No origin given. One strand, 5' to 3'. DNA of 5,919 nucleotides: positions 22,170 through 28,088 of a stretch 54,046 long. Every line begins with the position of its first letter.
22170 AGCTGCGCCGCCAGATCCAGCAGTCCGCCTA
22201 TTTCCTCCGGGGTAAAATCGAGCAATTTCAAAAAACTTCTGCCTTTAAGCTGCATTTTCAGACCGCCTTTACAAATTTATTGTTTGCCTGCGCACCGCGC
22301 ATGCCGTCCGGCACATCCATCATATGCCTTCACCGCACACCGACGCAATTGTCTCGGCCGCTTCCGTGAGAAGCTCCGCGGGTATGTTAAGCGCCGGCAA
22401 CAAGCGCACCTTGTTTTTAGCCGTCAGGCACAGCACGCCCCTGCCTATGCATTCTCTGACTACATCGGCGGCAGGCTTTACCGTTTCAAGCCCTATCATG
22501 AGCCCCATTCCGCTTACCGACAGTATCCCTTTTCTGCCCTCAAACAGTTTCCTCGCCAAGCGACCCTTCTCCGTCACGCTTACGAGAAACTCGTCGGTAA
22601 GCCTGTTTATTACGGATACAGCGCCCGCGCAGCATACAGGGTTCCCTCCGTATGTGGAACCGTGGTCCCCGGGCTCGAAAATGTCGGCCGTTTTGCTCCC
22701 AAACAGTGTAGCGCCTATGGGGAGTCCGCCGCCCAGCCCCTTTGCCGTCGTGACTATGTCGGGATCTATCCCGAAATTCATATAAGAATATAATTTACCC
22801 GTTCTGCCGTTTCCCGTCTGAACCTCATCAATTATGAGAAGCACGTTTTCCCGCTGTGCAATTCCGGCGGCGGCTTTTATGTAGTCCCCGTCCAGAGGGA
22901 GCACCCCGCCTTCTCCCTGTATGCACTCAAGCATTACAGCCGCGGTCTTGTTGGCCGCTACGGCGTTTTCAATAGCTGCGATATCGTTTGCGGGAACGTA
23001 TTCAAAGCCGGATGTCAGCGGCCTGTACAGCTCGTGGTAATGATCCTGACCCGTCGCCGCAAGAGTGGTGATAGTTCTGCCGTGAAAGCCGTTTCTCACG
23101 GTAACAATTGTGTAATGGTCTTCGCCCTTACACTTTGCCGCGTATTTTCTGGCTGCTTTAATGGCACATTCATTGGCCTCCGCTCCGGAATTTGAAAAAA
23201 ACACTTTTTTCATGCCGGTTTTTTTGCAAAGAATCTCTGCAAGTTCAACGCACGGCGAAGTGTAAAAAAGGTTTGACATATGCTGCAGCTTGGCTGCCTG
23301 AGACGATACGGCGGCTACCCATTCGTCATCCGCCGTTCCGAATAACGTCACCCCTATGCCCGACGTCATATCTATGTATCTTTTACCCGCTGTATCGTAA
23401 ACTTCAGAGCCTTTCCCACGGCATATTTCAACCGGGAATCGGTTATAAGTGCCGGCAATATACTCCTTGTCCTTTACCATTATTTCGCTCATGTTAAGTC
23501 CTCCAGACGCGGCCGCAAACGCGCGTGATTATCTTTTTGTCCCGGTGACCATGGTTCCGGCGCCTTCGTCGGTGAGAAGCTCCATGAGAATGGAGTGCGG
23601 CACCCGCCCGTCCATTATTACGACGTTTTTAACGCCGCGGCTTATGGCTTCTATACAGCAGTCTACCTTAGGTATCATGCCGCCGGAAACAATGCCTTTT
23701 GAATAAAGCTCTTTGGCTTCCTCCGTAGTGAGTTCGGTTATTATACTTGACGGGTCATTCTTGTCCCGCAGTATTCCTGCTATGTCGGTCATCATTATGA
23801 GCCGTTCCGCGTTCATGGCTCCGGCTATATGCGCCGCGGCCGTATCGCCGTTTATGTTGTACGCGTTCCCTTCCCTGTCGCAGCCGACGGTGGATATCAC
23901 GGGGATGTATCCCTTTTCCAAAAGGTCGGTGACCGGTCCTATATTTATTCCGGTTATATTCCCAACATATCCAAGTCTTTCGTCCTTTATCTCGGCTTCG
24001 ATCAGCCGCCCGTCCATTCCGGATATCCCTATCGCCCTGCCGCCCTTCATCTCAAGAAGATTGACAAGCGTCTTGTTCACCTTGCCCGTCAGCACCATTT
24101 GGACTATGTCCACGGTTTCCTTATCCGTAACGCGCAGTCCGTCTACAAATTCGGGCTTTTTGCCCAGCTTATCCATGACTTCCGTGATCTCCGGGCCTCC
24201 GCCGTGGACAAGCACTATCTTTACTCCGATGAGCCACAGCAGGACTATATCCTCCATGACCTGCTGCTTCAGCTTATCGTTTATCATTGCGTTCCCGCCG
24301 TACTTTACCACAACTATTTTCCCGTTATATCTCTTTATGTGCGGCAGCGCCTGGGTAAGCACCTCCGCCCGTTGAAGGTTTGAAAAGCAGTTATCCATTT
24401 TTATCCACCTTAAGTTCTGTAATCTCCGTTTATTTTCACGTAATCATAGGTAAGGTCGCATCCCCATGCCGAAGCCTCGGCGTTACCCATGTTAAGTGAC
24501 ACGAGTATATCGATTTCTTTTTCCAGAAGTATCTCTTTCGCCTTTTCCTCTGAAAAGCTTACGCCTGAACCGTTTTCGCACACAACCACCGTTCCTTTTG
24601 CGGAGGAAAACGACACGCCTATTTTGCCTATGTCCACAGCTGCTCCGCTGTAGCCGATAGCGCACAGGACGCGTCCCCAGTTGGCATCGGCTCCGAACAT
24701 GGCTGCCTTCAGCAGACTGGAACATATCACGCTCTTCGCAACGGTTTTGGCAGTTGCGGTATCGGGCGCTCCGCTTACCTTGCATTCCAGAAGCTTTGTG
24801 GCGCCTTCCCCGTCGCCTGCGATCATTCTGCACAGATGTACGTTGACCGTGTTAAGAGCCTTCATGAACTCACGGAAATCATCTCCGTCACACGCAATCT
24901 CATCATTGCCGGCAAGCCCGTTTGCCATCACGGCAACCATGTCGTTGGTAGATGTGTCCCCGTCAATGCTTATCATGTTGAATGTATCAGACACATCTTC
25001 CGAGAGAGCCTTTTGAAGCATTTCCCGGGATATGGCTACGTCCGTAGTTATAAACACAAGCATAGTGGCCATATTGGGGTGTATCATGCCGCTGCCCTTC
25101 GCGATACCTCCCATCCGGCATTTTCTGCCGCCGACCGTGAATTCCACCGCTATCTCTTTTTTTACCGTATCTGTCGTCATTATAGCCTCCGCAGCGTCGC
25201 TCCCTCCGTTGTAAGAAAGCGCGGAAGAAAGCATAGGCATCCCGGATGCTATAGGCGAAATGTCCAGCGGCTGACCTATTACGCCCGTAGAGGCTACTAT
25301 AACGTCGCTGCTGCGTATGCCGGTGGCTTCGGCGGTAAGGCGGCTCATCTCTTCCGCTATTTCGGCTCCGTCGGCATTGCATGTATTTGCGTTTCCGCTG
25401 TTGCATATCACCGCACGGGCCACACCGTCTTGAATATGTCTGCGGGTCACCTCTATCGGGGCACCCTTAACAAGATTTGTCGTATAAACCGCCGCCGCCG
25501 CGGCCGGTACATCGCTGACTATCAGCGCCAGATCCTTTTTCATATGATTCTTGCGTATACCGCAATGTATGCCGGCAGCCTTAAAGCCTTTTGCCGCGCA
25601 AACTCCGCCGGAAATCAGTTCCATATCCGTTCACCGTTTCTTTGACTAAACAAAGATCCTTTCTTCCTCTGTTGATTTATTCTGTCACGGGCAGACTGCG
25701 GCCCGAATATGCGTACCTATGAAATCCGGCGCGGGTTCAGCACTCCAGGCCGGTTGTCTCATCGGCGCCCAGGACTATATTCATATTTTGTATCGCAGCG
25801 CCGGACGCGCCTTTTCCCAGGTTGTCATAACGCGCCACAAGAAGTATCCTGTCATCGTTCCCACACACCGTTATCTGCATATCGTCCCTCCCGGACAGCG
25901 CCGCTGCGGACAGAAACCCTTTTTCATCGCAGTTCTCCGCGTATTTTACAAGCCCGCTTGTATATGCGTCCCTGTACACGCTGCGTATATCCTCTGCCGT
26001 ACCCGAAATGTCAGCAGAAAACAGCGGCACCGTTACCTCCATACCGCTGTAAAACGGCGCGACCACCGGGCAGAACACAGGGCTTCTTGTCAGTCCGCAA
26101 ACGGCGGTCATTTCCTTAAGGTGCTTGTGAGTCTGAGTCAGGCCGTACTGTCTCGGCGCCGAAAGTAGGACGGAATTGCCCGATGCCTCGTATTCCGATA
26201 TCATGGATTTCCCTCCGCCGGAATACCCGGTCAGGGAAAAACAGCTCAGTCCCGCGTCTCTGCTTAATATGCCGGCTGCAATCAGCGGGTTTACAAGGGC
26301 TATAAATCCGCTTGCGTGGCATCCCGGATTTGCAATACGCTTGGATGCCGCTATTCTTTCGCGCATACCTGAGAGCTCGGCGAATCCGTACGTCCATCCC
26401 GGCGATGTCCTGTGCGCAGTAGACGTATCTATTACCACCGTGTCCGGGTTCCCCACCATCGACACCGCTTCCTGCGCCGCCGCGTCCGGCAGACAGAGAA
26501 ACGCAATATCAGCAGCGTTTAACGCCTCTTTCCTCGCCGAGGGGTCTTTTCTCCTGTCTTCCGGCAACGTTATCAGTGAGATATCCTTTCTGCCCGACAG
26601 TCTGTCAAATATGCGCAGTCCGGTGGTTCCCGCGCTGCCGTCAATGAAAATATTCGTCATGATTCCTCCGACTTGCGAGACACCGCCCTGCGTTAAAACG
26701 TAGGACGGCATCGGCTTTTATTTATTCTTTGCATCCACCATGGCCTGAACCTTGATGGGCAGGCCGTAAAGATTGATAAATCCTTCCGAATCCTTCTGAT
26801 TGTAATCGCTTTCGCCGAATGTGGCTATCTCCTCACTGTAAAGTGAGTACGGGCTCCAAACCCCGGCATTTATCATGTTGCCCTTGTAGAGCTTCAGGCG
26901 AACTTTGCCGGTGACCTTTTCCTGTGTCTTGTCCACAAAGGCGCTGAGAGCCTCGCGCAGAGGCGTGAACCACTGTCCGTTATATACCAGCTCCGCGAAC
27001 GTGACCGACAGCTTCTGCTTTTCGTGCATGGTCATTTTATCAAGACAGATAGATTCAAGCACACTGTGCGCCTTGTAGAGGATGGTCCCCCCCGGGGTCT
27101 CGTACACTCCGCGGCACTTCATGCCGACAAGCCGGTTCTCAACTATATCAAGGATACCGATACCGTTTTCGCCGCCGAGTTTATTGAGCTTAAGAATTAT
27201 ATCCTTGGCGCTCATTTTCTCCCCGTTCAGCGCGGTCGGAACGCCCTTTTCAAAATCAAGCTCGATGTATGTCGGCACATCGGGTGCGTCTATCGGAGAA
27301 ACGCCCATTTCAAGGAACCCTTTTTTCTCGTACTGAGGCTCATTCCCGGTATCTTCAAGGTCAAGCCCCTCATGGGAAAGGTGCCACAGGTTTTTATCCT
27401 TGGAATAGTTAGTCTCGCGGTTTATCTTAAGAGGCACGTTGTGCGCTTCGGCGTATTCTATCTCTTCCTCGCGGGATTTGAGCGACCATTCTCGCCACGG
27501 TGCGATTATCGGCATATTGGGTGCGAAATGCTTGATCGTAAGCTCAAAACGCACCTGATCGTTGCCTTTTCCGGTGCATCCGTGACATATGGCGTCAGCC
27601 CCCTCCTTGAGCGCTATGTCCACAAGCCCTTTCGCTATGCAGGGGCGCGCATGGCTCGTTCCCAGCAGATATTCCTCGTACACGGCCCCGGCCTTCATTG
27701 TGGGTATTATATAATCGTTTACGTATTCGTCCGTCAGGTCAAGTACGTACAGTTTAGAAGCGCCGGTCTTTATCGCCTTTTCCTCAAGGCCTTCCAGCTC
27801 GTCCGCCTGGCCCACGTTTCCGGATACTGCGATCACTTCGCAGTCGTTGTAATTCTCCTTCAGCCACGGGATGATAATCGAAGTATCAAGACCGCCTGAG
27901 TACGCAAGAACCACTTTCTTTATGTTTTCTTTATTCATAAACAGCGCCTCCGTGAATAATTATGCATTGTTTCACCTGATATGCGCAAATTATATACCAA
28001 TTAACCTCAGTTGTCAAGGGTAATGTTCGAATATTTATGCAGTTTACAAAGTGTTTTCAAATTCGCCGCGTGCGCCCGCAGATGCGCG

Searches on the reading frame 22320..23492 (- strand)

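Call 5: search_protein_families(library=pfam, proteins=[window:22320-23492:-])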
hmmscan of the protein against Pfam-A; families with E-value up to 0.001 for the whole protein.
window:22320-23492:- (390 aa): 2 families
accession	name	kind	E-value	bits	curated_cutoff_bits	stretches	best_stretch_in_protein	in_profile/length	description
PF00202.27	Aminotran_3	-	7.8e-100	334.8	30.5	1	14-384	4-401/403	Aminotransferase class-III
PF01212.27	Beta_elim_lyase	-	1.6e-05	24.8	27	1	82-268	35-214/288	Beta-eliminating lyase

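Call 6: search_protein_families(library=ncbifam, proteins=[window:22320-23492:-])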
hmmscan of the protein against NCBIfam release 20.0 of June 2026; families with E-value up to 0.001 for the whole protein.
window:22320-23492:- (390 aa): 69 families (the best 25 are shown)
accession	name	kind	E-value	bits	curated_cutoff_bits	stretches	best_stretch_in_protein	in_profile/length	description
TIGR00707.1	argD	subfamily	1.7e-127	425.3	410.05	1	13-386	3-380/381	acetylornithine/succinylornithine family transaminase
NF002325.0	PRK01278.1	subfamily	3.7e-115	384.7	372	1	11-386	5-386/395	acetylornithine transaminase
NF002874.0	PRK03244.1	equivalog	3e-112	375.3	457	1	9-385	15-391/399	acetylornithine transaminase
NF002797.0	PRK02936.1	equivalog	2.5e-111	372.1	496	1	13-385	5-376/385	acetylornithine transaminase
NF003468.0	PRK05093.1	subfamily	9.1e-104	347.3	522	1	10-383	14-396/405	acetylornithine/succinyldiaminopimelate transaminase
TIGR03246.1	arg_catab_astC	subfamily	2.4e-100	336.3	609.95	1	10-381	8-388/397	acetylornithine/succinylornithine family transaminase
NF002985.0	PRK03715.1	equivalog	1e-96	324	568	1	17-385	16-390/395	acetylornithine transaminase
NF009047.0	PRK12381.1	subfamily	9.5e-95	317.8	630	1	9-386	11-397/406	bifunctional succinylornithine transaminase/acetylornithine transaminase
NF003273.0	PRK04260.1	equivalog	7.8e-93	311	616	1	14-377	6-366/376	acetylornithine transaminase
NF003397.0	PRK04612.1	equivalog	2.2e-92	310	735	1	4-379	7-394/408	acetylornithine transaminase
NF004426.0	PRK05769.1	equivalog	5.5e-86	289.1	552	1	2-384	18-435/441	acetyl ornithine aminotransferase family protein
NF042418.1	LysJ_Th_th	equivalog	2.8e-77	260.2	700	1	7-383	6-382/386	[LysW]-aminoadipate semialdehyde transaminase LysJ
TIGR01885.1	Orn_aminotrans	equivalog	4.3e-77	259.5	378.4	1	3-385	3-400/402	ornithine--oxo-acid transaminase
NF003087.0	PRK04013.1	equivalog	5e-76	256.2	528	1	21-385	8-357/364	acetylornithine/acetyl-lysine aminotransferase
NF045491.1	LysJ_Sulfobales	equivalog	5.7e-76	255.9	700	1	16-382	7-373/386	[LysW]-aminoadipate semialdehyde/glutamate semialdehyde transaminase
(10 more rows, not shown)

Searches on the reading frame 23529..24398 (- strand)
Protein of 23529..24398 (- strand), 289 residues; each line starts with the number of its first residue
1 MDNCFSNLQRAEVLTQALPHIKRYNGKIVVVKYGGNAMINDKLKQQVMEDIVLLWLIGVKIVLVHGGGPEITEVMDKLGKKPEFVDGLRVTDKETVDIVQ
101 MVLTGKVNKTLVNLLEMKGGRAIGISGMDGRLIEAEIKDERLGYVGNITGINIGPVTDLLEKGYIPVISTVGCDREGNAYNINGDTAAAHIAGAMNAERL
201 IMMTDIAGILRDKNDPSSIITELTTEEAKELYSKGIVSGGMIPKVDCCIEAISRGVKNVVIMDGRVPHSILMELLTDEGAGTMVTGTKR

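Call 5: search_protein_families(library=pfam, proteins=[window:23529-24398:-])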
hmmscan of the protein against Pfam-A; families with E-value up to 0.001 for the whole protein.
window:23529-24398:- (289 aa): 1 family
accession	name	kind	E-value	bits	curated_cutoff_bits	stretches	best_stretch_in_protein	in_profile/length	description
PF00696.33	AA_kinase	-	2.6e-50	171.8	24.9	1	27-263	1-234/234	Amino acid kinase family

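Call 6: search_protein_families(library=ncbifam, proteins=[window:23529-24398:-])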
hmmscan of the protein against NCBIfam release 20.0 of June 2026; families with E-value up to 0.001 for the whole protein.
window:23529-24398:- (289 aa): 22 families
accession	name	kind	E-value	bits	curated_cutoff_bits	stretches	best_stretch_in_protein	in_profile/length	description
TIGR00761.1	argB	equivalog_domain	3e-82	275.6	151.3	1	29-261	2-231/231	acetylglutamate kinase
NF010659.0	PRK14058.1-1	equivalog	1.3e-55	188.4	223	1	29-284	2-266/267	[LysW]-aminoadipate kinase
NF010662.0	PRK14058.1-4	equivalog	6.8e-39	133.6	194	1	29-274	2-254/264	[LysW]-aminoadipate/[LysW]-glutamate kinase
NF010661.0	PRK14058.1-3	equivalog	3.1e-38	131.4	251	1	28-285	2-271/283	acetylglutamate/acetylaminoadipate kinase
NF003387.0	PRK04531.1-2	equivalog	7.8e-38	130.1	426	1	26-285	36-287/441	acetylglutamate kinase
NF003641.0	PRK05279.1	equivalog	9.4e-38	130.2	344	1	11-286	10-291/441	amino-acid N-acetyltransferase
TIGR01890.1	N-Ac-Glu-synth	equivalog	3.4e-34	118.5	202.85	1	13-286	4-279/429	amino-acid N-acetyltransferase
NF003386.0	PRK04531.1-1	equivalog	1.2e-28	100.2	417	1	8-285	22-292/442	acetylglutamate kinase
NF010660.0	PRK14058.1-2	equivalog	3.1e-18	66.5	241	1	30-262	3-240/249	[LysW]-aminoadipate/[LysW]-glutamate kinase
NF040647.1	IPPK_Arch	equivalog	5.5e-15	55.3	120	1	58-284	37-259/259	isopentenyl phosphate kinase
TIGR00746.1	arcC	equivalog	2.2e-12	46.7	358.25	1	163-285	190-308/309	carbamate kinase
NF009008.0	PRK12354.1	subfamily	4.5e-10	39.2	361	1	163-268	184-287/308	carbamate kinase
TIGR00656.1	asp_kin_monofn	equivalog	3.6e-08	32.8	402.25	1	27-232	2-211/407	aspartate kinase, monofunctional class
NF009007.0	PRK12352.1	subfamily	1.3e-07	30.8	266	1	162-264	194-298/316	carbamate kinase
TIGR01027.1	proB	equivalog_domain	3.5e-07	29.7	186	1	185-286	146-253/363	glutamate 5-kinase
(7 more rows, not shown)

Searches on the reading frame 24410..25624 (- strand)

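Call 5: search_protein_families(library=pfam, proteins=[window:24410-25624:-])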
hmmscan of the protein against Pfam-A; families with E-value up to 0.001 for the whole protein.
window:24410-25624:- (404 aa): 1 family
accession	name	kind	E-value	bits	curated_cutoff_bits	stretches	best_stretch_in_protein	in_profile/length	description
PF01960.23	ArgJ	-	8.2e-151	502.4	32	1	15-404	1-377/377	ArgJ family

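Call 6: search_protein_families(library=ncbifam, proteins=[window:24410-25624:-])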
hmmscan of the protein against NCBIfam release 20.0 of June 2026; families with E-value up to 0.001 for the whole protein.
window:24410-25624:- (404 aa): 2 families
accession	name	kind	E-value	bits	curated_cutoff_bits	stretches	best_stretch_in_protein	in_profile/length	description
NF003802.0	PRK05388.1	equivalog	7.8e-144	479.1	351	1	7-404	6-400/400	bifunctional glutamate N-acetyltransferase/amino-acid acetyltransferase ArgJ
TIGR00120.1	ArgJ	equivalog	1.1e-142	475.6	298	1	4-404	1-405/405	bifunctional ornithine acetyltransferase/N-acetylglutamate synthase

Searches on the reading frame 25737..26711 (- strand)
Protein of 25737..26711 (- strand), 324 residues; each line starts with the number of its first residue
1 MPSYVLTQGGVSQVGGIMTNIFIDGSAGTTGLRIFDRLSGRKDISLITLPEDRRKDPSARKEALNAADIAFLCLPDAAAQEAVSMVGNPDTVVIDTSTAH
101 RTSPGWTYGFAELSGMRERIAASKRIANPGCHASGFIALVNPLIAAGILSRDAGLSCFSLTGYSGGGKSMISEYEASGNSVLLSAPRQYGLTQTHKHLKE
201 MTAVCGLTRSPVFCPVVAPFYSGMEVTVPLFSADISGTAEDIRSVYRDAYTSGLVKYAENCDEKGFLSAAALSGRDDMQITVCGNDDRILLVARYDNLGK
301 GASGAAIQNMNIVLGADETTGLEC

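Call 5: search_protein_families(library=pfam, proteins=[window:25737-26711:-])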
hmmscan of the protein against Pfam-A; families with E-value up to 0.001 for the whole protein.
window:25737-26711:- (324 aa): 2 families
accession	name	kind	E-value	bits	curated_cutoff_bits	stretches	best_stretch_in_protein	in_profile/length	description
PF22698.1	Semialdhyde_dhC_1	-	1.8e-20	73.9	27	1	131-297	1-165/165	Semialdehyde dehydrogenase, dimerisation domain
PF01118.30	Semialdhyde_dh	-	8.9e-08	33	26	1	59-118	59-116/121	Semialdehyde dehydrogenase, NAD binding domain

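Call 6: search_protein_families(library=ncbifam, proteins=[window:25737-26711:-])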
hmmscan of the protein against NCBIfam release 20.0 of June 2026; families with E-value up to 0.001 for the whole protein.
window:25737-26711:- (324 aa): 4 families
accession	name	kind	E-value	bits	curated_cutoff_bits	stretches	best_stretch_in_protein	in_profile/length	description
TIGR01851.1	argC_other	equivalog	3.9e-106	354.8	229.85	1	20-315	3-309/310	N-acetyl-gamma-glutamyl-phosphate reductase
TIGR01850.1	argC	equivalog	5.8e-40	137.6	233.6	1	57-323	58-339/345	N-acetyl-gamma-glutamyl-phosphate reductase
NF011456.0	PRK14874.1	equivalog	1e-05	24.7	223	1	55-184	55-181/346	aspartate-semialdehyde dehydrogenase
TIGR01296.1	asd_B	equivalog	1.9e-05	23.9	324.2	1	58-178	53-171/339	aspartate-semialdehyde dehydrogenase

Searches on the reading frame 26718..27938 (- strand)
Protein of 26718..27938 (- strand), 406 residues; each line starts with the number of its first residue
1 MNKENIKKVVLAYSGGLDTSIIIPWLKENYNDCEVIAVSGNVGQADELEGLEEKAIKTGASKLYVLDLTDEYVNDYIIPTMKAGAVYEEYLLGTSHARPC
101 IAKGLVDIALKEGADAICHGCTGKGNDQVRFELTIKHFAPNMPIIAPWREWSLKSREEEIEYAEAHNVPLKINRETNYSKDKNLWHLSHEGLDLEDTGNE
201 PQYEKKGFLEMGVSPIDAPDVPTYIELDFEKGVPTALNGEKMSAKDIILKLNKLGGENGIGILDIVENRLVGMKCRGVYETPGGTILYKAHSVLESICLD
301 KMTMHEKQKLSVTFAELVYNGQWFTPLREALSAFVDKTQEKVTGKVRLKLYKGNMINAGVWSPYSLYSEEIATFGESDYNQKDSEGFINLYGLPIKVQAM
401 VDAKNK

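Call 5: search_protein_families(library=pfam, proteins=[window:26718-27938:-])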
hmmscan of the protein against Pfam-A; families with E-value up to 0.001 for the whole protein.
window:26718-27938:- (406 aa): 2 families
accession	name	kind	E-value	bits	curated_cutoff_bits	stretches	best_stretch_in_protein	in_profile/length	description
PF20979.2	Arginosuc_syn_C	-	2.7e-73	246.6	27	1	178-397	1-218/219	Arginosuccinate synthase C-terminal domain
PF00764.25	Arginosuc_synth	-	5.2e-63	212.4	27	1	8-169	1-162/162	Arginosuccinate synthase N-terminal HUP domain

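Call 6: search_protein_families(library=ncbifam, proteins=[window:26718-27938:-])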
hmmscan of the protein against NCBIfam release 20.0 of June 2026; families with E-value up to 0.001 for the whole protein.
window:26718-27938:- (406 aa): 6 families
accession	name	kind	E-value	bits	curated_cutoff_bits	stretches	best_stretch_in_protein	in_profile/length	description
NF001770.0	PRK00509.1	equivalog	6.9e-174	578.6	334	1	4-402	2-398/401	argininosuccinate synthase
TIGR00032.1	argG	equivalog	3.4e-137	457.9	268.2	1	8-399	1-390/394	argininosuccinate synthase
NF010392.0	PRK13820.1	equivalog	2.8e-124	415.1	512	1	7-401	3-391/395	argininosuccinate synthase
NF003385.0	PRK04527.1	equivalog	1.1e-63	215.3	603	1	7-402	4-396/401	argininosuccinate synthase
NF038212.1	argG_rel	exception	3.9e-47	160.9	425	1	5-367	13-368/381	argininosuccinate synthase-related protein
NF003779.0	PRK05370.1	equivalog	3.5e-45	154.6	657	1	7-355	12-369/448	argininosuccinate synthase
